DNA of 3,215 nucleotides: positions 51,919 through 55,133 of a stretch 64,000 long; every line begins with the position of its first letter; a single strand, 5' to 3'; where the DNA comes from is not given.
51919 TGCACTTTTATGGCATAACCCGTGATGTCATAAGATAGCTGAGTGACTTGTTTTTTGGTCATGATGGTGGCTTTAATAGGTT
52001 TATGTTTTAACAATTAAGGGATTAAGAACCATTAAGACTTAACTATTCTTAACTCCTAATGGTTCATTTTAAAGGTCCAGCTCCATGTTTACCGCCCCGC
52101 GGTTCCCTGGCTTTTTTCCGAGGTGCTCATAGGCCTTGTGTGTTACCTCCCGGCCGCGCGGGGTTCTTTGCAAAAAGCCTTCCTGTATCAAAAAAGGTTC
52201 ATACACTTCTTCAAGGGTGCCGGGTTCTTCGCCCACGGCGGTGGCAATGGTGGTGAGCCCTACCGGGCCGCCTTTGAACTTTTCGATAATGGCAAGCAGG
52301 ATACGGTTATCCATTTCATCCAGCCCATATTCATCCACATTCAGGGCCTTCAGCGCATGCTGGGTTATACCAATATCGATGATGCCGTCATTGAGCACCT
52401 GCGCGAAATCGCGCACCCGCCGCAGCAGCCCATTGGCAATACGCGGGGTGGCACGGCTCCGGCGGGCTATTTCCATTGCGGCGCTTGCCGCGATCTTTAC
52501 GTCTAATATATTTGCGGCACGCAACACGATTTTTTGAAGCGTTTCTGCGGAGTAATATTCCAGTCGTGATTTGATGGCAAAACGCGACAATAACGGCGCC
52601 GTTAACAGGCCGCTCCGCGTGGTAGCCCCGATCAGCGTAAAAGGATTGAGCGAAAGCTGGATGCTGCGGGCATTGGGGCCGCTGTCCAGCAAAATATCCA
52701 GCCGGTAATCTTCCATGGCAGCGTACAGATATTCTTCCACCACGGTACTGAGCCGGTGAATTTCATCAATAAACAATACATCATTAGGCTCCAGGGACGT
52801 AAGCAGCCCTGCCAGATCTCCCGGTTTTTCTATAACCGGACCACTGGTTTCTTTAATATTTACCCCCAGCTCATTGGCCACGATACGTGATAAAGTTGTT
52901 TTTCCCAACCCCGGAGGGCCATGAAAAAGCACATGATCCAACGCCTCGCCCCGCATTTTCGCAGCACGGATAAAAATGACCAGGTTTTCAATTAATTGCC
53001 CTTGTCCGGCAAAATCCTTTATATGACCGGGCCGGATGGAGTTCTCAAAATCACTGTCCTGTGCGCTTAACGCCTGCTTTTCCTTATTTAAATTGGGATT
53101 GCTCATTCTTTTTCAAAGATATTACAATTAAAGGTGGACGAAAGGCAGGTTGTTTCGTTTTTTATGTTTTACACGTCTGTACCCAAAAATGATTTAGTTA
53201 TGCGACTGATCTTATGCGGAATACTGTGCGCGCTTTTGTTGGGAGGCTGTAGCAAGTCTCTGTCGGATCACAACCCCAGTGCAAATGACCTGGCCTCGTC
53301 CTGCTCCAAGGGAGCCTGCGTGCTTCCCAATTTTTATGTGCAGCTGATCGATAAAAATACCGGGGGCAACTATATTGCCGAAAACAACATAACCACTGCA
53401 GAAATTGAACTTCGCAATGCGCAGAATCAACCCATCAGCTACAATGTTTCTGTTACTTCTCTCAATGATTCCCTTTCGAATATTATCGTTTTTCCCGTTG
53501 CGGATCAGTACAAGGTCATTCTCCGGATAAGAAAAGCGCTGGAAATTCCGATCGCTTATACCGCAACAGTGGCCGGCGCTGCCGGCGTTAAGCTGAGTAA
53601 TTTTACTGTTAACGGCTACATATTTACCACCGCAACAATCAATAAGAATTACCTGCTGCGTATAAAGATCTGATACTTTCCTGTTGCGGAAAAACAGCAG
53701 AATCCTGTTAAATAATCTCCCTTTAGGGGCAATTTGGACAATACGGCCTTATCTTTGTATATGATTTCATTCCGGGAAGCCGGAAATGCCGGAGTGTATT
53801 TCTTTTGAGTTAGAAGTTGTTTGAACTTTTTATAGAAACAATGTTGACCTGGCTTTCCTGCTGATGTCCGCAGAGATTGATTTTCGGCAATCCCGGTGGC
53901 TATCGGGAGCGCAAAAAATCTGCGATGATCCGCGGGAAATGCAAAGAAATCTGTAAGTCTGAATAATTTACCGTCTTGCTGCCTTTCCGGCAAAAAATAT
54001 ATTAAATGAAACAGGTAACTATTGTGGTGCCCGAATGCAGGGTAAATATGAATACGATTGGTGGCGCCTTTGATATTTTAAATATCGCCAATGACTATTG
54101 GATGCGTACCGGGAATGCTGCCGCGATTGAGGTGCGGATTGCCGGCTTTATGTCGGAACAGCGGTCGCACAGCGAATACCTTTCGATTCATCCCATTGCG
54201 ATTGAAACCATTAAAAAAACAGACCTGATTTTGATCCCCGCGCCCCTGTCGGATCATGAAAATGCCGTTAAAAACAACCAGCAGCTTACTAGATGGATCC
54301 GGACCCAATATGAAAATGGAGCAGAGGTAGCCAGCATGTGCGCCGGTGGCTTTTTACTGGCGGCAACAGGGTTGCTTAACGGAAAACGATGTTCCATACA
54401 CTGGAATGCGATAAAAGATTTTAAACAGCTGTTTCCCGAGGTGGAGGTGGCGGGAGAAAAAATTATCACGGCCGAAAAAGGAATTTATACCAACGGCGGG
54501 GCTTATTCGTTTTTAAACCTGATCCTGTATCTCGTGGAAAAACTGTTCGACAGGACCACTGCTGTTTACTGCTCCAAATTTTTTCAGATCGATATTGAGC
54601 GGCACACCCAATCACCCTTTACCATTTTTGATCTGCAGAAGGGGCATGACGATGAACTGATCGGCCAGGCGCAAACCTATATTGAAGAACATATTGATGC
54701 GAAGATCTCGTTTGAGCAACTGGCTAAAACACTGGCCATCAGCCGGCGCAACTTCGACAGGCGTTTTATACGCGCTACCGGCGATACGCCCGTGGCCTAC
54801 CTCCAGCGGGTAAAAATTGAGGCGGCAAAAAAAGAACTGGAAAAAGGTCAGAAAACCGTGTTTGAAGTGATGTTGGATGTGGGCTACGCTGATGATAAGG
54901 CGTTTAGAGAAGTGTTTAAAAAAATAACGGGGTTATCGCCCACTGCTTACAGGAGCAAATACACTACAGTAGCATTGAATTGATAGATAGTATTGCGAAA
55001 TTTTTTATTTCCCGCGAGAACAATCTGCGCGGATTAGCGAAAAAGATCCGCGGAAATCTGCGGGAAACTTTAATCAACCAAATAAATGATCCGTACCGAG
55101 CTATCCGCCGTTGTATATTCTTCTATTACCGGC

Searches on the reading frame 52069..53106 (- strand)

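Call 26: search_protein_families(library=pfam, proteins=[window:52069-53106:-], max_evalue=0.001)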
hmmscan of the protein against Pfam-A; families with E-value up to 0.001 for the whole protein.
window:52069-53106:- (345 aa): 7 families
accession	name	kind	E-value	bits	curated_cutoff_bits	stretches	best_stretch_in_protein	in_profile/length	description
PF05496.18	RuvB_N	-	1e-73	246.8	27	1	24-182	1-159/159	Holliday junction DNA helicase RuvB P-loop domain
PF17864.7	AAA_lid_4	-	3.5e-28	97.6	27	1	185-258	1-74/74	RuvB AAA lid domain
PF05491.19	RuvB_C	-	7e-27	93.6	24.7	1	259-329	1-71/72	RuvB C-terminal winged helix domain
PF00004.35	AAA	-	2.1e-21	77.2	21.2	1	59-182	1-129/131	ATPase family associated with various cellular activities (AAA)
PF07728.20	AAA_5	-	1.4e-05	25.5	22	0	58-82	1-26/139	AAA domain (dynein-related subfamily)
PF13401.12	AAA_22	-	0.00012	22.9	27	0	59-80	8-29/130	AAA domain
PF06068.19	TIP49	-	0.00068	19.3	23.8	0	43-84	40-78/347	TIP49 P-loop domain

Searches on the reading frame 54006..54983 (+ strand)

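Call 26: search_protein_families(library=pfam, proteins=[window:54006-54983:+], max_evalue=0.001)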
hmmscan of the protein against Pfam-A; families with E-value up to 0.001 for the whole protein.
window:54006-54983:+ (325 aa): 3 families
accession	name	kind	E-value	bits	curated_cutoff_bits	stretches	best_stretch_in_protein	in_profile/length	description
PF12833.13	HTH_18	-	2e-20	73.3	33.6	1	239-317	1-79/80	Helix-turn-helix domain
PF00165.29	HTH_AraC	-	1.3e-13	51.1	26.6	2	226-267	1-42/42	Bacterial regulatory helix-turn-helix proteins, AraC family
PF01965.30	DJ-1_PfpI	-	6.5e-10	39.5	26.6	1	39-162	26-148/165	DJ-1/PfpI family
